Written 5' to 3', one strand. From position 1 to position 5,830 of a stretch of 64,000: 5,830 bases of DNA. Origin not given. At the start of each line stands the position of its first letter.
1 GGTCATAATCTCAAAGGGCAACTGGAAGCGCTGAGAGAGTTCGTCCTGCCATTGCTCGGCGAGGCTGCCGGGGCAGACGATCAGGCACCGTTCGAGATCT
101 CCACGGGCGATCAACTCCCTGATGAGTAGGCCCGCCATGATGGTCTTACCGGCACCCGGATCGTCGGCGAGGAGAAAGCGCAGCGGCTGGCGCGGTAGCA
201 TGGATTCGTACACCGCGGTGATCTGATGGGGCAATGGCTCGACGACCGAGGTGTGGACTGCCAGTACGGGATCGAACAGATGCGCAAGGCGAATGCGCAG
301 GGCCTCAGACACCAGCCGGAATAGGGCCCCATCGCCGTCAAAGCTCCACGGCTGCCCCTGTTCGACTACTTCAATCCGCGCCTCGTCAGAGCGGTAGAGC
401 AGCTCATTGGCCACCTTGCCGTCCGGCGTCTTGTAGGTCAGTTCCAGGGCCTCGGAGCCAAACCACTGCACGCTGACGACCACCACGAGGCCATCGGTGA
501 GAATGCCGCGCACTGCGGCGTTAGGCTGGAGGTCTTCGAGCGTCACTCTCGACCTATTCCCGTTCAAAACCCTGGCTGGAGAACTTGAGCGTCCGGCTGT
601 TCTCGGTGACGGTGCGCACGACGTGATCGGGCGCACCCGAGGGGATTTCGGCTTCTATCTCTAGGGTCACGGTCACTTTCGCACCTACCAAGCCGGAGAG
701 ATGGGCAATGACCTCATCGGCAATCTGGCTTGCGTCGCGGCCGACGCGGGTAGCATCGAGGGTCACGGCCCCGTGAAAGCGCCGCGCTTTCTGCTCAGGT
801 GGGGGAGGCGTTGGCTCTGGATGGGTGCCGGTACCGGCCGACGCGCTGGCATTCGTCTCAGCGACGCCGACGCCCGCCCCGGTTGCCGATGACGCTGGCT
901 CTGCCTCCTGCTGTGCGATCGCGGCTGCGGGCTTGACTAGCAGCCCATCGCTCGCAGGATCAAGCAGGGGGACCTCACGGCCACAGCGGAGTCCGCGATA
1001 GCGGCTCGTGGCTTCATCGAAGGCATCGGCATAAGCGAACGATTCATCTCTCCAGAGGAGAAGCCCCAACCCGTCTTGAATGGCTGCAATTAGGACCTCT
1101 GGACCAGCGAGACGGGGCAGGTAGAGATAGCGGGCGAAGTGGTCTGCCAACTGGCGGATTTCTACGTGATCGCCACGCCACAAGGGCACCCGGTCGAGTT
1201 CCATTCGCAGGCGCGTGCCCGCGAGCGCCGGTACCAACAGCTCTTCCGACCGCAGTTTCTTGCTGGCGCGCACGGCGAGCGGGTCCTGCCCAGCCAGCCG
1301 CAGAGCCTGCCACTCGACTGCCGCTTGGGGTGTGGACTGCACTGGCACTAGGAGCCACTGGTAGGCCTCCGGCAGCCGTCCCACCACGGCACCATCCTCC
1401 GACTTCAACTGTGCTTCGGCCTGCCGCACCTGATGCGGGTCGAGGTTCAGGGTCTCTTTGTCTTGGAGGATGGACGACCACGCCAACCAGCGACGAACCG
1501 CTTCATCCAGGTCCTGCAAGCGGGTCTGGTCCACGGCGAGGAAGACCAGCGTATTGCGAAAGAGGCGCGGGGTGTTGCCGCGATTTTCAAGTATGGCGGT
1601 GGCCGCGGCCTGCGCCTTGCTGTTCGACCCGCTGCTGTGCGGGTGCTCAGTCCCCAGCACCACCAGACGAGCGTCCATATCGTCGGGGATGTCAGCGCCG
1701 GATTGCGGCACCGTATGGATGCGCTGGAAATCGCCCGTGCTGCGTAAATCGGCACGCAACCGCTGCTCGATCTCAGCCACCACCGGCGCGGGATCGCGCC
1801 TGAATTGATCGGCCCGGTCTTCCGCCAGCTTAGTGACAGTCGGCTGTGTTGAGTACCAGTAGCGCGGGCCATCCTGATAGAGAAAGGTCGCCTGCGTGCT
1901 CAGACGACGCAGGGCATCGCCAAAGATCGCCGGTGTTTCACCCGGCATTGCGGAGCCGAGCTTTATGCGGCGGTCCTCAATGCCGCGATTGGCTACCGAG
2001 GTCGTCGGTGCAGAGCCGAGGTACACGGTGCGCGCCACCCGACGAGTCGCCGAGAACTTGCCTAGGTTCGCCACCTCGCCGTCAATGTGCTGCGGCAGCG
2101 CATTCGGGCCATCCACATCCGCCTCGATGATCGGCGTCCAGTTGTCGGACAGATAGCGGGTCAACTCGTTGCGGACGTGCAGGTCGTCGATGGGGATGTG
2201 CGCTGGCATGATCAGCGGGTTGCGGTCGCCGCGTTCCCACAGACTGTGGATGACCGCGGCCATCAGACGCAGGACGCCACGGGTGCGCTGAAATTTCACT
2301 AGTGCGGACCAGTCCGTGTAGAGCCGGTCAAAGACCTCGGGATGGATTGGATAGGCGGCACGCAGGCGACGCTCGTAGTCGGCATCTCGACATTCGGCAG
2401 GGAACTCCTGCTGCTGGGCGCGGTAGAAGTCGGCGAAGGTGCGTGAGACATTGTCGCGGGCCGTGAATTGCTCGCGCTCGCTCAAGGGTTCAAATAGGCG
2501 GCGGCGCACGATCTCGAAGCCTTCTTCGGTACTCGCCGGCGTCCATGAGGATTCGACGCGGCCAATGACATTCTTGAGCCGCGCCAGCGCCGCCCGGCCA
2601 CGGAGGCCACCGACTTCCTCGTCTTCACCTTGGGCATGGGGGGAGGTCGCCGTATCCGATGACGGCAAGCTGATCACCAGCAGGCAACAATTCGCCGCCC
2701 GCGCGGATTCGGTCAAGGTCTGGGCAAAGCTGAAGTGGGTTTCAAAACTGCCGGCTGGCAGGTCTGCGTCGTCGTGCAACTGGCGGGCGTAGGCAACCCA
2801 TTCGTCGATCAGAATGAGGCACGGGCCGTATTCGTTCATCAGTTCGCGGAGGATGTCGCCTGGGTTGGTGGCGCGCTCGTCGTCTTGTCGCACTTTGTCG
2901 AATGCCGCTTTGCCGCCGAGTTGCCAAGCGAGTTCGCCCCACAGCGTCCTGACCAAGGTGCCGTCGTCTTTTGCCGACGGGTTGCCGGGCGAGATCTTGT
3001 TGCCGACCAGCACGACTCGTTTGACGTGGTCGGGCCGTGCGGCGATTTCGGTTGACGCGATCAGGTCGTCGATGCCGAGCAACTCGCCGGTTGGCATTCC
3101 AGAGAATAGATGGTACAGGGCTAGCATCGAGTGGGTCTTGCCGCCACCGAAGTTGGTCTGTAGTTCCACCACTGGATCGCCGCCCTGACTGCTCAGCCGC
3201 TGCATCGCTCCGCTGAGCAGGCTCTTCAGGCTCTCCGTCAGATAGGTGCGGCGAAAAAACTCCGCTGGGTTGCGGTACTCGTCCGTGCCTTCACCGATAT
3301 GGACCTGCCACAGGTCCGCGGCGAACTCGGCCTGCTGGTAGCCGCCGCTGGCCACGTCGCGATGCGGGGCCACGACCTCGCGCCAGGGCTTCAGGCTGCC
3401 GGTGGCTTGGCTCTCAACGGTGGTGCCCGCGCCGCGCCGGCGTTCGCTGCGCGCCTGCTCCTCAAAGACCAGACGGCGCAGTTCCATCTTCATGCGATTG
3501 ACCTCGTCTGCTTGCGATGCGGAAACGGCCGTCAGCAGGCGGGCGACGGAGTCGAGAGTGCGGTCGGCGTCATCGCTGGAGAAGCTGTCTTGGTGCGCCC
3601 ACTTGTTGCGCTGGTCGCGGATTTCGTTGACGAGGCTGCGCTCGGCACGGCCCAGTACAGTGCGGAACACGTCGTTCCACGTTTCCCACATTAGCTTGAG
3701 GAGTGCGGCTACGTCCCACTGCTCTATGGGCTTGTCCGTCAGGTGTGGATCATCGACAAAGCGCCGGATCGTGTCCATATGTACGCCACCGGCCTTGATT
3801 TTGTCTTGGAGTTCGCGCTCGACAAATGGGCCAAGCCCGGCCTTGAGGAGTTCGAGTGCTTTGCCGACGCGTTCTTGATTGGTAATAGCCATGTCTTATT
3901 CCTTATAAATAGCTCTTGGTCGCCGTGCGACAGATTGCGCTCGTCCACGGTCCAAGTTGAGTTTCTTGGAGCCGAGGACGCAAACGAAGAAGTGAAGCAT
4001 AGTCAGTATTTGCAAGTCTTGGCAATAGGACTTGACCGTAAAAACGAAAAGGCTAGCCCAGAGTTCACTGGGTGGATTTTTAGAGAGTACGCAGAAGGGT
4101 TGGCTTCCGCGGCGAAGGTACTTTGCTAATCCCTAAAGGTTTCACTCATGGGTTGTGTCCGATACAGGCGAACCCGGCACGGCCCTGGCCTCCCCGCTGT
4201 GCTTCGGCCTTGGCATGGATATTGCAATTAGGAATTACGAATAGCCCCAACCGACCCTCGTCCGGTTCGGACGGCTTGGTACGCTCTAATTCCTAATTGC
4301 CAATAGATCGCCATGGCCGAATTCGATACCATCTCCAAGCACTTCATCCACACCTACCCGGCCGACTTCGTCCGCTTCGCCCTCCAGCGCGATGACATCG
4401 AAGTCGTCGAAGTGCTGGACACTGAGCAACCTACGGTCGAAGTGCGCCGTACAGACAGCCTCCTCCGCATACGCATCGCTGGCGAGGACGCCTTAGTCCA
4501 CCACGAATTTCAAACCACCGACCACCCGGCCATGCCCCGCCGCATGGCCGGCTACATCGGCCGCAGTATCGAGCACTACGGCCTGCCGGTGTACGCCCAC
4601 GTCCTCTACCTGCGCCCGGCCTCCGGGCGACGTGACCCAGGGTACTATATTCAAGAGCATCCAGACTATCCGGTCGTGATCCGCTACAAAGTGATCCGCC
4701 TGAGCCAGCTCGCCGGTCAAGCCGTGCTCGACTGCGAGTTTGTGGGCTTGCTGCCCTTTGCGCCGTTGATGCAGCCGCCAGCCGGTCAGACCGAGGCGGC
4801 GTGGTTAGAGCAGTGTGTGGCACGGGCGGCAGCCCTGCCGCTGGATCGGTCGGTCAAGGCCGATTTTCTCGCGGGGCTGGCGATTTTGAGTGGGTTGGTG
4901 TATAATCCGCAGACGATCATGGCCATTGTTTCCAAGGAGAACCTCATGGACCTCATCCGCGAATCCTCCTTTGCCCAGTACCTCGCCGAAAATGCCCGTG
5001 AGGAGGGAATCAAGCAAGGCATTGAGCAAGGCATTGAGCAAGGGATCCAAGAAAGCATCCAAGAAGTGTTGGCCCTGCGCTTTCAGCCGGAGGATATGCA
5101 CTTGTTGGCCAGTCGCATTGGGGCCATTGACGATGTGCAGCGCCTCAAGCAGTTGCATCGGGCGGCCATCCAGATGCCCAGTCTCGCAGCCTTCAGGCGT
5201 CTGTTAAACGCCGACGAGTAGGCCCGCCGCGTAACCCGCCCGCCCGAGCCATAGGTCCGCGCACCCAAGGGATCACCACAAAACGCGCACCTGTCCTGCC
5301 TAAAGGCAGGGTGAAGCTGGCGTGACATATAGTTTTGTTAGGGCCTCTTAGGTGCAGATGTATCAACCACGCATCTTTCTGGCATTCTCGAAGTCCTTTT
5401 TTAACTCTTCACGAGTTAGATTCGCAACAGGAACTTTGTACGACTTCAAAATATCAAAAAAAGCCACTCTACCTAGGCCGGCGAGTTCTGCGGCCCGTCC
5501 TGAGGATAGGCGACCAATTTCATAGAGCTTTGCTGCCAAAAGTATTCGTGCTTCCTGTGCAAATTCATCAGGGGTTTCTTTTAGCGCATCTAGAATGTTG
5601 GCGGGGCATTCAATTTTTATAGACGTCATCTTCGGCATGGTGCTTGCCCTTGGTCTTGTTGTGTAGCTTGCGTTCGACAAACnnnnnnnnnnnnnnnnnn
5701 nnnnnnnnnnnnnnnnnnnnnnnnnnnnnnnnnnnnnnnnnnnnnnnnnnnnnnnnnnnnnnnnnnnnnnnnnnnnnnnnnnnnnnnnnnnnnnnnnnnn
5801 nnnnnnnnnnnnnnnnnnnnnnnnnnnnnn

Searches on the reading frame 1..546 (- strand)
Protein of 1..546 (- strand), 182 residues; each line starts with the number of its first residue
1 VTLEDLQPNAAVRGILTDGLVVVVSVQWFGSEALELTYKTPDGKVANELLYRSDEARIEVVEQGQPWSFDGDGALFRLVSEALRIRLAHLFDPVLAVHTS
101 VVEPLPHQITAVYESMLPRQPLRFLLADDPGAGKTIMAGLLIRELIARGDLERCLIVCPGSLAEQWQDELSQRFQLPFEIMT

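Call 81: search_protein_families(library=pfam, proteins=[window:1-546:-], max_evalue=0.001)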
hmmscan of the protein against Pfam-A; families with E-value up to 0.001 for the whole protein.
window:1-546:- (182 aa): 2 families
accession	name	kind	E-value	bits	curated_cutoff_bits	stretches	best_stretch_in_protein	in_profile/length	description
PF00176.29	SNF2-rel_dom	-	7.5e-08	32.2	24.9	1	122-172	18-72/290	SNF2-related domain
PF04851.21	ResIII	-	1.2e-06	29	22.5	1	103-175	3-78/164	Type III restriction enzyme, res subunit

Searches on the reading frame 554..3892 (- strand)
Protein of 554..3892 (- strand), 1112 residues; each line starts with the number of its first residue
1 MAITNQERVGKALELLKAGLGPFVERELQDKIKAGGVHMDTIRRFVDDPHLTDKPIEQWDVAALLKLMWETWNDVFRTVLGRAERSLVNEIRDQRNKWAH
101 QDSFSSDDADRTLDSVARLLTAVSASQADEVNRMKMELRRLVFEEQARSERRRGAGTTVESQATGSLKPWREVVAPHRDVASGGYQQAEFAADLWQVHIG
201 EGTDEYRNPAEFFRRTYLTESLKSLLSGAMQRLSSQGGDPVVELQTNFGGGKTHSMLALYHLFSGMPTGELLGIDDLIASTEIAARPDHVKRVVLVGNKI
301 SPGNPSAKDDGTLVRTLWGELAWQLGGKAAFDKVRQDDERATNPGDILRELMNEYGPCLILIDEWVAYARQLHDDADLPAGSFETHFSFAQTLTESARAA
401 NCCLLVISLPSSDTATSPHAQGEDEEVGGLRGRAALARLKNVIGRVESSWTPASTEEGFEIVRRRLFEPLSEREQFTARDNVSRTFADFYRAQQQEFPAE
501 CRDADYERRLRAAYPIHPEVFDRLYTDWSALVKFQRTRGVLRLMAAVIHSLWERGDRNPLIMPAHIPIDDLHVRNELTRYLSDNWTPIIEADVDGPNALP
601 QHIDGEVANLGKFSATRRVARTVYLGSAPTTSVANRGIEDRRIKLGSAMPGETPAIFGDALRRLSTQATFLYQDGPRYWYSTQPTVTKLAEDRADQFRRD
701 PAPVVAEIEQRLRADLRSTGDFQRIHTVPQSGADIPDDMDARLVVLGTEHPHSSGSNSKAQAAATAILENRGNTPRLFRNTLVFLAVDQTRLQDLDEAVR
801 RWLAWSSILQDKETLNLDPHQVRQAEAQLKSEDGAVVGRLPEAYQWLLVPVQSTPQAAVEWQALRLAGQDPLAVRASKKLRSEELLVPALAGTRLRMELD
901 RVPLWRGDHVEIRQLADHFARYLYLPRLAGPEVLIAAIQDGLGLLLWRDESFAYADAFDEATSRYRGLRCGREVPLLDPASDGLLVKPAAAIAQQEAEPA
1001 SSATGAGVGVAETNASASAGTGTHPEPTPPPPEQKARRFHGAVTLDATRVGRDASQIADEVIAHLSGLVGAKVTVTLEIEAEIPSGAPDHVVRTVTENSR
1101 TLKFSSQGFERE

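Call 5: search_protein_families(library=pfam, proteins=[window:554-3892:-], max_evalue=0.01)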
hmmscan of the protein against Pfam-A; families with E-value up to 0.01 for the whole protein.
window:554-3892:- (1112 aa): 2 families
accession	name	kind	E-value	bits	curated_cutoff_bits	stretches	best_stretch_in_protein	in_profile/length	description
PF18731.6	HEPN_Swt1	-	2.2e-35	121.8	27.5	1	11-124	1-115/115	Swt1-like HEPN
PF04465.17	DUF499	-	5e-30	104.5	23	1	300-804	37-547/1024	Protein of unknown function (DUF499)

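Call 6: search_protein_families(library=padloc, proteins=[window:554-3892:-], max_evalue=0.01)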
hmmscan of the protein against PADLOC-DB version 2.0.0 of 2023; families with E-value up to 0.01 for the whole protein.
window:554-3892:- (1112 aa): 2 families
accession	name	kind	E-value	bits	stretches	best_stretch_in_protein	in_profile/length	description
PDLC00662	HmaC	-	0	1129.9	1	166-1110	2-940/941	AAA+ ATPase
PDLC02192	DUF499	-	3e-39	132.6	1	208-863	34-641/1022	-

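Call 7: search_protein_families(library=ncbifam, proteins=[window:554-3892:-], max_evalue=0.1)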
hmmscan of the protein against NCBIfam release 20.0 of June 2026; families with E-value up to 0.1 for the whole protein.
window:554-3892:- (1112 aa): 1 family
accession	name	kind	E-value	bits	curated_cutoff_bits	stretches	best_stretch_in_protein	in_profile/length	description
NF042962.1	DUF499_antiphage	equivalog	2e-49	168.4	1200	1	207-896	33-667/1025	anti-phage-associated DUF499 domain-containing protein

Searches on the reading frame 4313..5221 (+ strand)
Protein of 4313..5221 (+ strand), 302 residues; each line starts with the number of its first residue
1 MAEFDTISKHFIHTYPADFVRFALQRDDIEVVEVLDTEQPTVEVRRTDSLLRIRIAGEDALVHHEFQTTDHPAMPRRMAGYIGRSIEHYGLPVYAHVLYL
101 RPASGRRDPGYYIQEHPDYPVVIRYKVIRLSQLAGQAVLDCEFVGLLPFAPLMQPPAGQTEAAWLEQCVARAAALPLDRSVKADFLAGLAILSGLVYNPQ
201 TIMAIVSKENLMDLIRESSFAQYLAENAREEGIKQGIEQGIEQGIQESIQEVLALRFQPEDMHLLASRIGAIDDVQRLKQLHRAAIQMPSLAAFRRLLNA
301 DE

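Call 5: search_protein_families(library=pfam, proteins=[window:4313-5221:+], max_evalue=0.01)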
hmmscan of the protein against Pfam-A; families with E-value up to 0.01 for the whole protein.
window:4313-5221:+ (302 aa): 0 families

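Call 6: search_protein_families(library=padloc, proteins=[window:4313-5221:+], max_evalue=0.01)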
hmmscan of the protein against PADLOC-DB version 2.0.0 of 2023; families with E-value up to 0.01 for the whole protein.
window:4313-5221:+ (302 aa): 1 family
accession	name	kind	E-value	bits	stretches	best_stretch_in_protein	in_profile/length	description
PDLC01084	C3a178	-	0.0003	19.2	1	227-250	47-70/90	putative invertase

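Call 7: search_protein_families(library=ncbifam, proteins=[window:4313-5221:+], max_evalue=0.1)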
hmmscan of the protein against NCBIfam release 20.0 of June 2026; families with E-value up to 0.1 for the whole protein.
window:4313-5221:+ (302 aa): 5 families
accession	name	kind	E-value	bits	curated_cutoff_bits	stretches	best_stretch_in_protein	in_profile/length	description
TIGR01784.1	T_den_put_tspse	subfamily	3.5e-08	33.6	52.1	1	207-258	204-255/273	Rpn family recombination-promoting nuclease/putative transposase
NF004267.1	PRK05687.1-3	equivalog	0.021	14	293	1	227-248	94-123/266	flagellar assembly protein FliH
NF004266.1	PRK05687.1-1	equivalog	0.043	13.3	260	1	229-254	70-95/230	flagellar assembly protein FliH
NF009925.1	PRK13386.1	equivalog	0.063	12.5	192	1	227-251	41-65/228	flagellar assembly protein FliH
NF004270.2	PRK05687.2-1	equivalog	0.067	12.8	180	0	227-250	65-88/223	flagellar assembly protein FliH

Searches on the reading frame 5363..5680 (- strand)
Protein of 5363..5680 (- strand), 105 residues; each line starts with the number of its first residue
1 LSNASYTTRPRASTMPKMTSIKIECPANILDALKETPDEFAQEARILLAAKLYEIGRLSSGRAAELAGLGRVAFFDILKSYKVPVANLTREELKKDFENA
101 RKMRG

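Call 5: search_protein_families(library=pfam, proteins=[window:5363-5680:-], max_evalue=0.01)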
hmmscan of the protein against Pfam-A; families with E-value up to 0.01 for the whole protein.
window:5363-5680:- (105 aa): 1 family
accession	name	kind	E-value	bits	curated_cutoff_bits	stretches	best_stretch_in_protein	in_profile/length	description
PF03683.19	UPF0175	-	1.1e-26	92.8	27.9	1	25-99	1-75/75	Uncharacterised protein family (UPF0175)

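Call 6: search_protein_families(library=padloc, proteins=[window:5363-5680:-], max_evalue=0.01)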
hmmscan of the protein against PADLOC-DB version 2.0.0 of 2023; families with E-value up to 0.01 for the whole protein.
window:5363-5680:- (105 aa): 2 families
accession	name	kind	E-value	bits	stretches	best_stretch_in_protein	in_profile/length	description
PDLC05075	PDC-S70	-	1.5e-09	36.2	1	21-100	3-80/83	-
PDLC05076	PDC-S70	-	5.1e-07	27.8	1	24-102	8-87/94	-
